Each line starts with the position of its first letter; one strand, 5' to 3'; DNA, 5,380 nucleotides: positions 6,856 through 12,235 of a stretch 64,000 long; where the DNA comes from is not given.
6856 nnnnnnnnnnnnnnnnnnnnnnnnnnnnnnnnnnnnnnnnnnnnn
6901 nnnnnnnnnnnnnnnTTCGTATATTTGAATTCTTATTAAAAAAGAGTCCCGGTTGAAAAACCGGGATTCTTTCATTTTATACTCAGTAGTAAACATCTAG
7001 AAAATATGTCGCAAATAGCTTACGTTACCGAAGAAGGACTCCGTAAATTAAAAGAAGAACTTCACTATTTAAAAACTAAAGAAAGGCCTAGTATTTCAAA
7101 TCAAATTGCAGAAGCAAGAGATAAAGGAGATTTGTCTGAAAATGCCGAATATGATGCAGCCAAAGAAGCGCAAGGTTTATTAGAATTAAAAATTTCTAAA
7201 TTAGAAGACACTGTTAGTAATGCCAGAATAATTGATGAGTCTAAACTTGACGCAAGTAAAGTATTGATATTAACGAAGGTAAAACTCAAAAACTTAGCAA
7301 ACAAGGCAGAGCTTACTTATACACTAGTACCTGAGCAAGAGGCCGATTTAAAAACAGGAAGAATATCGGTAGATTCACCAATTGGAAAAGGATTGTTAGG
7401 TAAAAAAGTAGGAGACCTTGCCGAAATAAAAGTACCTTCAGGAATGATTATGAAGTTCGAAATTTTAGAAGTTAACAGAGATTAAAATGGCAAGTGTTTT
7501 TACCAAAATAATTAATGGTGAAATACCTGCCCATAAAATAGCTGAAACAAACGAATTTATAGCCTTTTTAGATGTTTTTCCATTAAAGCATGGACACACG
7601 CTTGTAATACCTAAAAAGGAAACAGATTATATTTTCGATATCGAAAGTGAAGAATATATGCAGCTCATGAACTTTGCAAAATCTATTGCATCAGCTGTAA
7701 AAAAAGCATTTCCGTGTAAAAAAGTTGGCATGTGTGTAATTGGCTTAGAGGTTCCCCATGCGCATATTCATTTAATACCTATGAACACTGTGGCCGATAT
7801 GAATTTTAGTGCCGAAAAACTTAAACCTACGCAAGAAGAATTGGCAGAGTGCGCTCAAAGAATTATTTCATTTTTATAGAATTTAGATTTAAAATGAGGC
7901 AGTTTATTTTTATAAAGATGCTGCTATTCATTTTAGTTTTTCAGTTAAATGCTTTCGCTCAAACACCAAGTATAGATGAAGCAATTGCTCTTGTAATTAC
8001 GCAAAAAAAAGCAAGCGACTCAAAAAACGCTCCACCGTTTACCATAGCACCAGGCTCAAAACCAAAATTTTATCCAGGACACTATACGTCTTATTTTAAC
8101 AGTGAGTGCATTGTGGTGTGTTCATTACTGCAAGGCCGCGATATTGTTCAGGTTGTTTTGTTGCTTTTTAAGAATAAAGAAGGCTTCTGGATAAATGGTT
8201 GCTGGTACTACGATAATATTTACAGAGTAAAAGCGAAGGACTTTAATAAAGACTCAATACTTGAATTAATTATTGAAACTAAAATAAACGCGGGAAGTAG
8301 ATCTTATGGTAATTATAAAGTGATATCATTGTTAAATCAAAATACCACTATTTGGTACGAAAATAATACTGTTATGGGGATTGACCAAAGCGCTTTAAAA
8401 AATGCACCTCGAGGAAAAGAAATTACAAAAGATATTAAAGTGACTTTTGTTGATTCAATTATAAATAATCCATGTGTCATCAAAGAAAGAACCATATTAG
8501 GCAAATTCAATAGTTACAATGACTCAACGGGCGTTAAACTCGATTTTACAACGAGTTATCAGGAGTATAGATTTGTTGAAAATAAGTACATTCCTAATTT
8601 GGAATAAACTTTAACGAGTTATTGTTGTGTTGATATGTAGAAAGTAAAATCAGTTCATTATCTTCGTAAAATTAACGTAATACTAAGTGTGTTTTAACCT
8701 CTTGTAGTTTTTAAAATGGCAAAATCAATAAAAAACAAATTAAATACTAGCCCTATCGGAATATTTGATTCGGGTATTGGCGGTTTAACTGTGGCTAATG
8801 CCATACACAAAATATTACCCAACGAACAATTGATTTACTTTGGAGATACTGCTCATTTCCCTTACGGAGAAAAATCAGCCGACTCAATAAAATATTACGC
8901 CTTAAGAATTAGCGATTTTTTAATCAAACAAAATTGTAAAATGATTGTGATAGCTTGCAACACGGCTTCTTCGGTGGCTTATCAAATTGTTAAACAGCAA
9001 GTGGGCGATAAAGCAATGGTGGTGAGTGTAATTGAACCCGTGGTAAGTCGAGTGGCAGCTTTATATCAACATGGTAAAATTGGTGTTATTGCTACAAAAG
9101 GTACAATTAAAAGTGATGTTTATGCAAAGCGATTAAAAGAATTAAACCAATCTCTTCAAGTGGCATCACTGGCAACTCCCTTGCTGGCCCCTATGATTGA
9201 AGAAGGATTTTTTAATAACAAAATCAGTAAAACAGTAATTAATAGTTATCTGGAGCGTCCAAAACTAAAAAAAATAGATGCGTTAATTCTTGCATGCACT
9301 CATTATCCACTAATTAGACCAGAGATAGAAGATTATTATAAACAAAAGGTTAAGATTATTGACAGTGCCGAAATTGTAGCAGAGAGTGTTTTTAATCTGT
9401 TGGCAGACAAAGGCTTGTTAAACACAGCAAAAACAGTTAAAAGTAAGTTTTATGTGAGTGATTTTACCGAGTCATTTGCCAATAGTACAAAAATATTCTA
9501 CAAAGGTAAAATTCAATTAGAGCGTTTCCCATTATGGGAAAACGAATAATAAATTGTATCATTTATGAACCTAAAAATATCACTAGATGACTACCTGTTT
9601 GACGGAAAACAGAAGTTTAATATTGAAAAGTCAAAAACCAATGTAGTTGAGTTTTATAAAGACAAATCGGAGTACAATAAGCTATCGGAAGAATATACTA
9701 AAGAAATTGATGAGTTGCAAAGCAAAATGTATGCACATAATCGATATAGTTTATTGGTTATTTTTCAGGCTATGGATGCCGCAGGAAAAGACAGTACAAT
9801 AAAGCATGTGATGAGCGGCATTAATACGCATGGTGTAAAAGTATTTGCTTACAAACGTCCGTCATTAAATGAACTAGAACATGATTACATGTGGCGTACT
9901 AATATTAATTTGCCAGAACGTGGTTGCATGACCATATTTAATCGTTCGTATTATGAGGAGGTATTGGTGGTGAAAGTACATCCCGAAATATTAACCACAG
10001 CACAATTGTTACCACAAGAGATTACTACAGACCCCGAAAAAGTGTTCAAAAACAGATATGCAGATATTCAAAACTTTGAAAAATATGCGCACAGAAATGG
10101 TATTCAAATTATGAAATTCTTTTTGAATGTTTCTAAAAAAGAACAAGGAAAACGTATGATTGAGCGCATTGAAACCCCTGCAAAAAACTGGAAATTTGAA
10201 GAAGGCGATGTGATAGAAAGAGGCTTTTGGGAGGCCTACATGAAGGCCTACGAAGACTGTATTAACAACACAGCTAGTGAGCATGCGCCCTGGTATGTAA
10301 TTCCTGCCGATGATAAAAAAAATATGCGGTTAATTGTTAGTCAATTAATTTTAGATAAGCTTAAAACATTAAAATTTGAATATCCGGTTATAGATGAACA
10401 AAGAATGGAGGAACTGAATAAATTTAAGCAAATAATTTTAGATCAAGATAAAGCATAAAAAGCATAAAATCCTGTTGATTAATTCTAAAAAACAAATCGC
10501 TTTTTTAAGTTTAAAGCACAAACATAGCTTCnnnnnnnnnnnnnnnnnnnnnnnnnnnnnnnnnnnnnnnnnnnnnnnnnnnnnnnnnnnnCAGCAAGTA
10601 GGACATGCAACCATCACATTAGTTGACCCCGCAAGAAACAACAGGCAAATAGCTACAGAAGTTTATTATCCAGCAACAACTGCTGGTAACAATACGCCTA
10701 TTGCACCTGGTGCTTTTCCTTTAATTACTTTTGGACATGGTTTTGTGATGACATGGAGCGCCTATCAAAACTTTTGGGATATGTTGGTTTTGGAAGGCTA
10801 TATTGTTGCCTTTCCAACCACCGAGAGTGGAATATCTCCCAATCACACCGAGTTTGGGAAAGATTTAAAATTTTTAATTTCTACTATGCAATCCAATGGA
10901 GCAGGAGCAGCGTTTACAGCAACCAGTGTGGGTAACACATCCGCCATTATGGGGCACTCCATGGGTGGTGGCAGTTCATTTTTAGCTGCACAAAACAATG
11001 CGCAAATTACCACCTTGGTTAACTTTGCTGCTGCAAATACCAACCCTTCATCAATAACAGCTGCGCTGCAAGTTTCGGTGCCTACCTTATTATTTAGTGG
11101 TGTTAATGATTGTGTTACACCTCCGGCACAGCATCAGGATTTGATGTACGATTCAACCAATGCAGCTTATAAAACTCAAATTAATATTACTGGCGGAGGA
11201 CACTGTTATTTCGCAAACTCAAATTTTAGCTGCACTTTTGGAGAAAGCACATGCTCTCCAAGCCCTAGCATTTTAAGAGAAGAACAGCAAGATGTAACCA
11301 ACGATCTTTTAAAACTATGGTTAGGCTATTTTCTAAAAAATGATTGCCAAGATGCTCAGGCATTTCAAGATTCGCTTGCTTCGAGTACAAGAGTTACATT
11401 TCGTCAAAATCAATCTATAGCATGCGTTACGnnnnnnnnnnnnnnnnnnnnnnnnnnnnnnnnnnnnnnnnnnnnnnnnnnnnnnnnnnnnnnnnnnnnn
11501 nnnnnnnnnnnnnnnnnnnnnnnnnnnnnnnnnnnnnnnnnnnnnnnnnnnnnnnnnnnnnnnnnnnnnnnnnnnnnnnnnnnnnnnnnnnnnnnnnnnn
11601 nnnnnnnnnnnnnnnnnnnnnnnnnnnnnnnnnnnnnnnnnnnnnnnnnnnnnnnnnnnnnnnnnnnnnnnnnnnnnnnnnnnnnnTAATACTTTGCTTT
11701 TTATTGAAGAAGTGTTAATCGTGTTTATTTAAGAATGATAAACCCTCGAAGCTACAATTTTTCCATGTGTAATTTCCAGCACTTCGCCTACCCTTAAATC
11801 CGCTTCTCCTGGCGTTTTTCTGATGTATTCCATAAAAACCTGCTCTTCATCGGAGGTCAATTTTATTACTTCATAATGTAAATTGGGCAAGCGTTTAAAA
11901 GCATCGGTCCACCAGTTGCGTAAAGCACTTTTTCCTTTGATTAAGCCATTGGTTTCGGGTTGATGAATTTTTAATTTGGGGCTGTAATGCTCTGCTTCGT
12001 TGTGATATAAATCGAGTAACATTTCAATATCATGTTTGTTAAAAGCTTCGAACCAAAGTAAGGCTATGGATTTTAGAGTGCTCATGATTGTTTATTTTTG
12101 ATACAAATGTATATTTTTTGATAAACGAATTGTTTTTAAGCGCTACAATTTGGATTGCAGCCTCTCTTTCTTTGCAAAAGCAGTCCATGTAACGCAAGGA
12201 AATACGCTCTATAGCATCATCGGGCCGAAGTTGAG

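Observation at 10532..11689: Cutinase/PETase-like polyesterase with a T9SS secretion tail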

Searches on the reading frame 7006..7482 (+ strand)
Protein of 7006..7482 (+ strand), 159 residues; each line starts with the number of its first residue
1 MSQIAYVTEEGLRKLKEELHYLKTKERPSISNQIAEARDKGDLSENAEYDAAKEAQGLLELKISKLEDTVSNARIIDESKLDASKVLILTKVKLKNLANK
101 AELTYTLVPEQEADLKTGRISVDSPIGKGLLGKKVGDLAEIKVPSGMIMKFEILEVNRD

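Call 28: search_protein_families(library=pfam, proteins=[window:7006-7482:+], max_evalue=0.001)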
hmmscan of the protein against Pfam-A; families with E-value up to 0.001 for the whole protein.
window:7006-7482:+ (159 aa): 2 families
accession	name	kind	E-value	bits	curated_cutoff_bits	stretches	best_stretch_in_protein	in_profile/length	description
PF03449.20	GreA_GreB_N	-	4.3e-29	101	24.5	1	6-75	2-71/71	Transcription elongation factor, N-terminal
PF01272.25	GreA_GreB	-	7.6e-25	87.1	26.9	1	84-157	4-76/77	Transcription elongation factor, GreA/GreB, C-term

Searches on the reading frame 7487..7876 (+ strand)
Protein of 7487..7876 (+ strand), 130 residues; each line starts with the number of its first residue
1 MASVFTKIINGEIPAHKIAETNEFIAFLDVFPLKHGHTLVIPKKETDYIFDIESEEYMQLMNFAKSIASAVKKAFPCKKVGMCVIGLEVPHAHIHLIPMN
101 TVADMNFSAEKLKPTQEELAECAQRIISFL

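Call 28: search_protein_families(library=pfam, proteins=[window:7487-7876:+], max_evalue=0.001)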
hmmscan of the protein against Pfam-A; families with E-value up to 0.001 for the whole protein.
window:7487-7876:+ (130 aa): 2 families
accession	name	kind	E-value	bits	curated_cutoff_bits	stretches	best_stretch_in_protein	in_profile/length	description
PF01230.28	HIT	-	3.4e-19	69.7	21.5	1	11-99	2-95/98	HIT domain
PF11969.13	DcpS_C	-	1e-10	42.5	24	1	3-99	2-102/114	Scavenger mRNA decapping enzyme C-term binding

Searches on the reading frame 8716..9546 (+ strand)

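Call 28: search_protein_families(library=pfam, proteins=[window:8716-9546:+], max_evalue=0.001)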
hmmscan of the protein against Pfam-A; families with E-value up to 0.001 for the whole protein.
window:8716-9546:+ (277 aa): 1 family
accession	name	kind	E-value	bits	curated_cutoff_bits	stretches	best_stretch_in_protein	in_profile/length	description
PF01177.27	Asp_Glu_race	-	5.8e-20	72.4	31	1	27-224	17-210/211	Asp/Glu/Hydantoin racemase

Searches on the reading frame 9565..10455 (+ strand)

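Call 28: search_protein_families(library=pfam, proteins=[window:9565-10455:+], max_evalue=0.001)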
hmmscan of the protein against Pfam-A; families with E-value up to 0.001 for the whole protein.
window:9565-10455:+ (297 aa): 1 family
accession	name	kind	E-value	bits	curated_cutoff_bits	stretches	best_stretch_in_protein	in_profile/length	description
PF03976.20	PPK2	-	2.8e-60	204.2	22.3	1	33-269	3-224/229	Polyphosphate kinase 2 (PPK2)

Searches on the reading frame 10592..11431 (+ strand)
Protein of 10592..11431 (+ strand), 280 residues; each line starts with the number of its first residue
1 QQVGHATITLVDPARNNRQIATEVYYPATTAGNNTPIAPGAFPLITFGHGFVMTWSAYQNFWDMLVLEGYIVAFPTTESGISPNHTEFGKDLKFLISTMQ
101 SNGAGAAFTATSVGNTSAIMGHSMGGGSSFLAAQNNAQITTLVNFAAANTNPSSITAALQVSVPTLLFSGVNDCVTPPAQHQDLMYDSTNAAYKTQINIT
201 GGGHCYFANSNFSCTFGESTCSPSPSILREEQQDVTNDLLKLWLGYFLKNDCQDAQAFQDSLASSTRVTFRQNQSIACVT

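Call 62: predict_structure(alignment_id=A2)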
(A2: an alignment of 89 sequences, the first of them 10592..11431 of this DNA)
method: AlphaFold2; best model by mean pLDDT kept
length: 280 residues; sequences in the alignment: 89
mean_pLDDT: 91.1   pTM: 0.91
mean pLDDT of the five models: 91.1, 90.6, 90.4, 90.4, 89.6
residues with pLDDT >= 90: 209; 70-90: 57; 50-70: 14; < 50: 0
segments of 3 or more residues with pLDDT < 50: none
pLDDT, mean of each block of 10 residues (from residue 1): 93 95 95 95 93 75 93 79 85 97 94 98 94 97 95 97 95 83 96 95 81 72 83 93 97 96 95 88
secondary structure, 60 per line:
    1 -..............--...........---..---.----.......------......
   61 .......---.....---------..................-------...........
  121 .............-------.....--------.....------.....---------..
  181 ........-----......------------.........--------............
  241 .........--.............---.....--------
elements in order: E2-12 E18-28 E42-48 H55-67 E71-75 H85-102 E113-122 H123-133 E141-145 H154-158 E165-169 H179-188 E194-199 H212-220 H229-249 H252-264 E268-272

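Call 65: fold_search(model_id=the predicted structure, library=pdb)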
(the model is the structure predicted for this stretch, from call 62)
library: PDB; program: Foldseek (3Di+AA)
matches with E <= 10: 1566; with E <= 0.001: 1030
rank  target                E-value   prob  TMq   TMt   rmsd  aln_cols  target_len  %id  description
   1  5yfe                  1.4e-14  1.00  0.70  0.73   2.9       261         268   23  Enzymatic and structural characterization of the poly (ethylene terephthalate) hydrolase PETase from I. sakaiensis (released 2018-09-26)
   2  6eqd_A                1.8e-14  1.00  0.71  0.75   3.4       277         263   21  Crystal structure of a polyethylene terephthalate degrading hydrolase from Ideonella sakaiensis collected at long wave (released 2018-04-25)
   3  6ane_B                2.0e-14  1.00  0.69  0.73   3.0       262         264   22  Crystal Structure of Ideonella sakaiensis PET Hydrolase (released 2018-04-18)
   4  7osb_B                2.8e-14  1.00  0.69  0.73   3.0       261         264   22  Crystal Structure of a Double Mutant PETase (S238F/W159H) from Ideonella sakaiensis (released 2021-10-13)
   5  8gu5                  4.0e-14  1.00  0.71  0.75   3.6       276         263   22  Wild type poly(ethylene terephthalate) hydrolase (released 2022-11-30)
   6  7osb_A                4.0e-14  1.00  0.69  0.73   3.0       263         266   22  Crystal Structure of a Double Mutant PETase (S238F/W159H) from Ideonella sakaiensis (released 2021-10-13)
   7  9m8i_B                4.2e-14  1.00  0.70  0.75   3.5       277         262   21  Crystal structure of BHEF-bound PETase (S160A) (released 2026-01-21)
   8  6ane_A                5.7e-14  1.00  0.70  0.74   4.1       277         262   22  Crystal Structure of Ideonella sakaiensis PET Hydrolase (released 2018-04-18)
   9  5xjh                  6.5e-14  1.00  0.69  0.73   3.2       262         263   22  Crystal structure of PETase from Ideonella sakaiensis (released 2018-02-14)
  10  6ane_C                7.3e-14  1.00  0.69  0.74   3.5       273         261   22  Crystal Structure of Ideonella sakaiensis PET Hydrolase (released 2018-04-18)
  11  7qvh_C                7.8e-14  1.00  0.67  0.70   3.2       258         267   22  The crystal structure of HotPETase, an evolved thermostable variant of IsPETase (released 2022-08-03)
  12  5xfz                  8.8e-14  1.00  0.69  0.73   3.8       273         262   22  Crystal structure of a novel PET hydrolase R103G/S131A mutant from Ideonella sakaiensis 201-F6 (released 2017-12-20)
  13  5xg0_A                9.4e-14  1.00  0.68  0.72   3.5       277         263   22  Crystal structure of a novel PET hydrolase from Ideonella sakaiensis 201-F6 (released 2017-12-20)
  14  6ilw                  1.0e-13  1.00  0.69  0.73   3.4       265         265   22  Crystal structure of PETase from Ideonella sakaiensis (released 2019-03-27)
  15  9m8i_A                1.0e-13  1.00  0.69  0.73   4.0       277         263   21  Crystal structure of BHEF-bound PETase (S160A) (released 2026-01-21)
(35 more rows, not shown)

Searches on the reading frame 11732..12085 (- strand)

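Call 28: search_protein_families(library=pfam, proteins=[window:11732-12085:-], max_evalue=0.001)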
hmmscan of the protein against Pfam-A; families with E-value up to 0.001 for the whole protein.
window:11732-12085:- (118 aa): 2 families
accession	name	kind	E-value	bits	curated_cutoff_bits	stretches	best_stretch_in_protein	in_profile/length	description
PF12680.13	SnoaL_2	-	5.8e-16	59.4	27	1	11-112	4-101/102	SnoaL-like domain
PF07366.18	SnoaL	-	3.5e-06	27.3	28.4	1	10-87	6-75/126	SnoaL-like polyketide cyclase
